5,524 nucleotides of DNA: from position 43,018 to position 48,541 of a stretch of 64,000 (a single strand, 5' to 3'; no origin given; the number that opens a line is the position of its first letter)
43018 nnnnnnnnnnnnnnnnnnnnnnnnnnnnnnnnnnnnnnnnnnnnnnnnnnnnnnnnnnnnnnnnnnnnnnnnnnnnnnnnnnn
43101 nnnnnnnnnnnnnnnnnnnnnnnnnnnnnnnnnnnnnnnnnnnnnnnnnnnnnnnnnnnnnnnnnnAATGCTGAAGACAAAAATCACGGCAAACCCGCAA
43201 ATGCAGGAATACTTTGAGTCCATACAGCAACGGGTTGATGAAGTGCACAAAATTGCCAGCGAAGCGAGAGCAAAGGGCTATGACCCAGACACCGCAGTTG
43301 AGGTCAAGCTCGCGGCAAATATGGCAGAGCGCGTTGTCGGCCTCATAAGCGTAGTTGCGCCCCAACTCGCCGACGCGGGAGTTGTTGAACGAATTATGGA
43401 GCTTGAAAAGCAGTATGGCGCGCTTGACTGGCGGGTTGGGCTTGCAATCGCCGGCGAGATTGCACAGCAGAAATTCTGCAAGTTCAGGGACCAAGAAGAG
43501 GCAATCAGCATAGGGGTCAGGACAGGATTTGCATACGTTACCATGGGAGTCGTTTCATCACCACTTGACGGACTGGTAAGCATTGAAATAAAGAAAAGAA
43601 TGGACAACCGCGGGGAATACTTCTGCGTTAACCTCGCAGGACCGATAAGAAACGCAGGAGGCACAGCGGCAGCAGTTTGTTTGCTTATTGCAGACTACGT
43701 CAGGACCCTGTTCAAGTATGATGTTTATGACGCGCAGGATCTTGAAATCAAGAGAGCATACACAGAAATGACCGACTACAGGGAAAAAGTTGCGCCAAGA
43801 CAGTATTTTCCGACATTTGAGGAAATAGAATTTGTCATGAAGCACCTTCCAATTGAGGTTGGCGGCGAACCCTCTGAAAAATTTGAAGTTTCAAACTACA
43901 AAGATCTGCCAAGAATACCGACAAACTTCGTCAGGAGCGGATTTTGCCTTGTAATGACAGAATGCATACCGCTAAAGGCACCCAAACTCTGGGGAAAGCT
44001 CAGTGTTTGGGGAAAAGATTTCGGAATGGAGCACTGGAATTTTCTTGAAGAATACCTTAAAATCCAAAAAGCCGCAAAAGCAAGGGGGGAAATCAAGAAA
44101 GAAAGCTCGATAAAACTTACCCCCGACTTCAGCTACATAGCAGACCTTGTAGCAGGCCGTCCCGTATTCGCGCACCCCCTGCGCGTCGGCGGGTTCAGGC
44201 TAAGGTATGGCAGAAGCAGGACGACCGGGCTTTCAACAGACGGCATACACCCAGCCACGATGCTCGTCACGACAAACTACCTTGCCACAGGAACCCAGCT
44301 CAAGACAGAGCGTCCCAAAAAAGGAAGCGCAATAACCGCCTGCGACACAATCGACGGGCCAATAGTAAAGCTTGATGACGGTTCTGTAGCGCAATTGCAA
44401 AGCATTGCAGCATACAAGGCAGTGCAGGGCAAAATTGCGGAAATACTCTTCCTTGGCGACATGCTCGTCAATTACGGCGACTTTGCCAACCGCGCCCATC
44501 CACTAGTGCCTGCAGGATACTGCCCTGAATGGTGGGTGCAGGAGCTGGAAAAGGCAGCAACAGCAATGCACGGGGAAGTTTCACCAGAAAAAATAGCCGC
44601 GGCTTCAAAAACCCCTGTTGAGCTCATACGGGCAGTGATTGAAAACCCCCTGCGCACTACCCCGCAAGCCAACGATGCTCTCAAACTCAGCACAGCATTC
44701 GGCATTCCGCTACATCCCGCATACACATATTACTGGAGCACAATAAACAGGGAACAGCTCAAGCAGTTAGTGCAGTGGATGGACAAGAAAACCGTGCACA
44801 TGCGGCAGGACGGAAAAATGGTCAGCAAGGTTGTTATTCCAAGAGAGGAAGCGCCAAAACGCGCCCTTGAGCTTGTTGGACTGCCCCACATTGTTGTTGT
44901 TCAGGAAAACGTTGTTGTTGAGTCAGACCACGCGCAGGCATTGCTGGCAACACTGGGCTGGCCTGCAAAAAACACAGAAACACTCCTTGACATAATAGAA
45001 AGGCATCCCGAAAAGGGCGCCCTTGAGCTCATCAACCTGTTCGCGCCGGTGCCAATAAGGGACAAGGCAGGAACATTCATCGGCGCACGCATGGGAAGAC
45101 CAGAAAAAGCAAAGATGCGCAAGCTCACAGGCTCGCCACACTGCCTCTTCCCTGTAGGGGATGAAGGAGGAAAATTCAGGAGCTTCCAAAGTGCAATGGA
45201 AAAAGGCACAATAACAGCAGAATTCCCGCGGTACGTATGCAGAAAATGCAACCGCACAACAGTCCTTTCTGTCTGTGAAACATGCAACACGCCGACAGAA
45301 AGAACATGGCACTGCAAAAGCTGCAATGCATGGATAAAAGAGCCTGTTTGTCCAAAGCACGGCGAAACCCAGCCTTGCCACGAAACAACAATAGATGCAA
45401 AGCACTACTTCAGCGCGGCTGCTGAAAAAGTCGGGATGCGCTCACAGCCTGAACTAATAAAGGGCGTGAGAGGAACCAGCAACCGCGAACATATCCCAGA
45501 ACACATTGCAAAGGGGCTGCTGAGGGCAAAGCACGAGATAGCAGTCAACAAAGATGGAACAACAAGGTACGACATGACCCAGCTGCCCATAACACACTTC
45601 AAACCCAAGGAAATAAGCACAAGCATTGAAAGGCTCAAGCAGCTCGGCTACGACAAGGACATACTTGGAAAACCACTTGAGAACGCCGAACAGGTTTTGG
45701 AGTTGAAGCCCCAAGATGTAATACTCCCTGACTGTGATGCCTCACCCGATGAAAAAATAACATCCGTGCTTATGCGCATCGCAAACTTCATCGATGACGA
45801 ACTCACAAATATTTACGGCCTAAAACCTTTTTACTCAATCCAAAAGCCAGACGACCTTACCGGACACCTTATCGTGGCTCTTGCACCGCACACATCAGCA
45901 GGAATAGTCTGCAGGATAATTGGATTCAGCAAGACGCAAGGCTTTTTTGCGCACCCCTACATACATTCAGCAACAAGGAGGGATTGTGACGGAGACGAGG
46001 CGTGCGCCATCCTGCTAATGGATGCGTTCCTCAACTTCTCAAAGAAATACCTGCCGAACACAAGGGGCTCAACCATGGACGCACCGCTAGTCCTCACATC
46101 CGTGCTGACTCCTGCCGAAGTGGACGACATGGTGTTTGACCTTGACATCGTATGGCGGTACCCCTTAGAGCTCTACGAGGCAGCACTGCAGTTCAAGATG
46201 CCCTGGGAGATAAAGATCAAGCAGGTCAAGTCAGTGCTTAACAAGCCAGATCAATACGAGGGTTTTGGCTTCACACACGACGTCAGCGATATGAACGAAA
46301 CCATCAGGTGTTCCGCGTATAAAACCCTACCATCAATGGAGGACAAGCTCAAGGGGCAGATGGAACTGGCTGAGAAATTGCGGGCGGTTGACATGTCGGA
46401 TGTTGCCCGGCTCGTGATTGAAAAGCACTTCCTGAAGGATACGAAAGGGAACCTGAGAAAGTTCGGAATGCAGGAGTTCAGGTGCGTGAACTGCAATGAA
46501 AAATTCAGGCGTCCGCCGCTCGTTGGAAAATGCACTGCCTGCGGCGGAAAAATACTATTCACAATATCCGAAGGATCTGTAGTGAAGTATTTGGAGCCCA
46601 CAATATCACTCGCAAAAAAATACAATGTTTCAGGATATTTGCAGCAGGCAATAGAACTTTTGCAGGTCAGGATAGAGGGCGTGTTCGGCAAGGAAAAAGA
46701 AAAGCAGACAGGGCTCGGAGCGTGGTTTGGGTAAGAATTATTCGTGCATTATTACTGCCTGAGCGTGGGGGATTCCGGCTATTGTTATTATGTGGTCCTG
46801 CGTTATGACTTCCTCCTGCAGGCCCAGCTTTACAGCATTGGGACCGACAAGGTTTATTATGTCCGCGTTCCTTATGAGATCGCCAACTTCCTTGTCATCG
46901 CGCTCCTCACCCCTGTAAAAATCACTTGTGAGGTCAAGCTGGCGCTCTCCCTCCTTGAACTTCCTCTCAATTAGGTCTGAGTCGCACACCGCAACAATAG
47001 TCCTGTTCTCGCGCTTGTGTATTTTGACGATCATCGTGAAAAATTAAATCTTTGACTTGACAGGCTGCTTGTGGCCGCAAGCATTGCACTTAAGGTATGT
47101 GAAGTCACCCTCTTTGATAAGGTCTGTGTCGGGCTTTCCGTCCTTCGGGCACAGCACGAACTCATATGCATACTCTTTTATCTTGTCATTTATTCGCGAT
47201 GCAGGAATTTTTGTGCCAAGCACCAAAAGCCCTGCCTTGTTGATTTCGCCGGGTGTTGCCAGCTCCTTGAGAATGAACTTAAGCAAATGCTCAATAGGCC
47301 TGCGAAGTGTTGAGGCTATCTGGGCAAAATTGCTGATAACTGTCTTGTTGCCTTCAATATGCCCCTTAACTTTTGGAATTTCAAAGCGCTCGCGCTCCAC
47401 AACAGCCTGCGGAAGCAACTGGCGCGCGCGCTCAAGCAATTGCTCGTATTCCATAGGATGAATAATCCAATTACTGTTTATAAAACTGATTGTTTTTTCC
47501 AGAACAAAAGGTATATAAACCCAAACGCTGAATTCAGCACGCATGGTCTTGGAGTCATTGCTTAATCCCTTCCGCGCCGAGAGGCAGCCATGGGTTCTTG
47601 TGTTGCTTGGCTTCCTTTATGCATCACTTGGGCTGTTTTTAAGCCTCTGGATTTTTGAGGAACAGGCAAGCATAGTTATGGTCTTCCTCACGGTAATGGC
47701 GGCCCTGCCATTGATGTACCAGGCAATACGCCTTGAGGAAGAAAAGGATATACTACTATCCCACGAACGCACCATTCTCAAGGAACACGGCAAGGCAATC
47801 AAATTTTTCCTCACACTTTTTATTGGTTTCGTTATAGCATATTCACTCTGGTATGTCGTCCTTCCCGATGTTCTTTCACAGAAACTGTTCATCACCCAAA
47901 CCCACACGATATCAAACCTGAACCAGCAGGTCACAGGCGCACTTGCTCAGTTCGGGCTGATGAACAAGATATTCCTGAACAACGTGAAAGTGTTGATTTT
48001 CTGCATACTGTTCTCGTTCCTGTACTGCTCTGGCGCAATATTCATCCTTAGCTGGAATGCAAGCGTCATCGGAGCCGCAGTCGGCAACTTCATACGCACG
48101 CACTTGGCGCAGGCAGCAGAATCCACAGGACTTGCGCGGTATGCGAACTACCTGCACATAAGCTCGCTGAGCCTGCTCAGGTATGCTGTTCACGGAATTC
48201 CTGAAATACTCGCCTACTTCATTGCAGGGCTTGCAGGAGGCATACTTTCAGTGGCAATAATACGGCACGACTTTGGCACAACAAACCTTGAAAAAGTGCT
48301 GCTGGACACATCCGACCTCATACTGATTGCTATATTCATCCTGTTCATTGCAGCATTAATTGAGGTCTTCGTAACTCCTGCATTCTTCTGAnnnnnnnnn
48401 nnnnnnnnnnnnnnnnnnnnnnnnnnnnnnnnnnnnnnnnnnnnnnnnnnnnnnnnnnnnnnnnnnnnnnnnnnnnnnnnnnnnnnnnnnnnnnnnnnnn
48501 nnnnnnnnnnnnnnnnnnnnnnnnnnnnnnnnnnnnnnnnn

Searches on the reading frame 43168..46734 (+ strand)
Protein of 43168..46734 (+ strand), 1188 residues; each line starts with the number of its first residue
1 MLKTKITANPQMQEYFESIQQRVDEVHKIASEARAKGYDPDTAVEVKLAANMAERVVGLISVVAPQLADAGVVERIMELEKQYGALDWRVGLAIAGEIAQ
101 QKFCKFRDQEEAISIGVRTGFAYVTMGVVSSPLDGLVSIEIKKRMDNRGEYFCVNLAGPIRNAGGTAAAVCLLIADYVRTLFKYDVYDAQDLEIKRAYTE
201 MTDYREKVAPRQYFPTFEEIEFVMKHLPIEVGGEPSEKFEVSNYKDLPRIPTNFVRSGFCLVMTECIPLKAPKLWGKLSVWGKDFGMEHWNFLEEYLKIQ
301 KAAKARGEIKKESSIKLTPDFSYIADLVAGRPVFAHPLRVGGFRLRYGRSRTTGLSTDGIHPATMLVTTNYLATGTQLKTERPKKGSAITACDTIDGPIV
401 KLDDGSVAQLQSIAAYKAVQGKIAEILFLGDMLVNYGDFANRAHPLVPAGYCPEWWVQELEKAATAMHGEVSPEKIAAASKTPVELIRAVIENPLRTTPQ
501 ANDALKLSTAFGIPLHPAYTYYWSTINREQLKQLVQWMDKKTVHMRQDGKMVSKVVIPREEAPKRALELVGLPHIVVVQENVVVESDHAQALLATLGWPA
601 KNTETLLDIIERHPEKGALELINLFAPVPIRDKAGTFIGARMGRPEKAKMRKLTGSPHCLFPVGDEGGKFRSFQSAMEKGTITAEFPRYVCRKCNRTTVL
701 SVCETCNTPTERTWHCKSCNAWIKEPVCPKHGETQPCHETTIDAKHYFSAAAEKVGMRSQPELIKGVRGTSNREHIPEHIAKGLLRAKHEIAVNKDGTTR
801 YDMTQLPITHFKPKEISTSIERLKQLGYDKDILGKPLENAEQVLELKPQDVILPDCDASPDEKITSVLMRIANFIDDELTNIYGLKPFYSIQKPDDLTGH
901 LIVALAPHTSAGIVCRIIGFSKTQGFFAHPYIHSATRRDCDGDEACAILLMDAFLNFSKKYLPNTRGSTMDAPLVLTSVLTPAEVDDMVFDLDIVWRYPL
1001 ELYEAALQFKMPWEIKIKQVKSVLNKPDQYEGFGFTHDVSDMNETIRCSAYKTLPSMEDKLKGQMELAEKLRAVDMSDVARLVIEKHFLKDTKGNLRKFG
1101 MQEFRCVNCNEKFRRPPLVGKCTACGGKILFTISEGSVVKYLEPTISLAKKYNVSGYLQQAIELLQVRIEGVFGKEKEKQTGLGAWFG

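Call 4: search_protein_families(library=pfam, proteins=[window:43168-46734:+])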
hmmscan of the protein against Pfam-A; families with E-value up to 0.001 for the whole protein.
window:43168-46734:+ (1188 aa): 3 families
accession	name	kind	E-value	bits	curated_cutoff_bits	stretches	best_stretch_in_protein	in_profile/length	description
PF24846.1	PolC_DP2_cat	-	7e-119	396.7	24.3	1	761-1060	5-299/299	DNA polymerase II large subunit DP2, catalytic domain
PF24844.1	PolC_DP2_central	-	1.6e-113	379.9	24.3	1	311-723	2-370/372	DNA polymerase II large subunit DP2, central domain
PF03833.19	PolC_DP2_N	-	1.5e-72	244.5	24.3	1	14-297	1-269/271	DNA polymerase II large subunit DP2, N-terminal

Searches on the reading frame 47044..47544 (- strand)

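Call 68: search_protein_families(library=pfam, proteins=[window:47044-47544:-], max_evalue=0.0001)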
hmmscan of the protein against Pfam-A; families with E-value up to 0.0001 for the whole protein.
window:47044-47544:- (166 aa): 1 family
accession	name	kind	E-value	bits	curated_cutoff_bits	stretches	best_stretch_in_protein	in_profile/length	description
PF01873.23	eIF-5_eIF-2B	-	2.6e-32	111.6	27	1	50-159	7-117/117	Domain found in IF2B/IF5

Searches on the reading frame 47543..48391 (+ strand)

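Call 4: search_protein_families(library=pfam, proteins=[window:47543-48391:+])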
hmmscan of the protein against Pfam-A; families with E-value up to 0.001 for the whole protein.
window:47543-48391:+ (282 aa): 1 family
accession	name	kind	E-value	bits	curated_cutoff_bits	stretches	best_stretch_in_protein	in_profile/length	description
PF01944.22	SpoIIM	-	1.7e-14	54.5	26.9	1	88-279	5-163/163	Stage II sporulation protein M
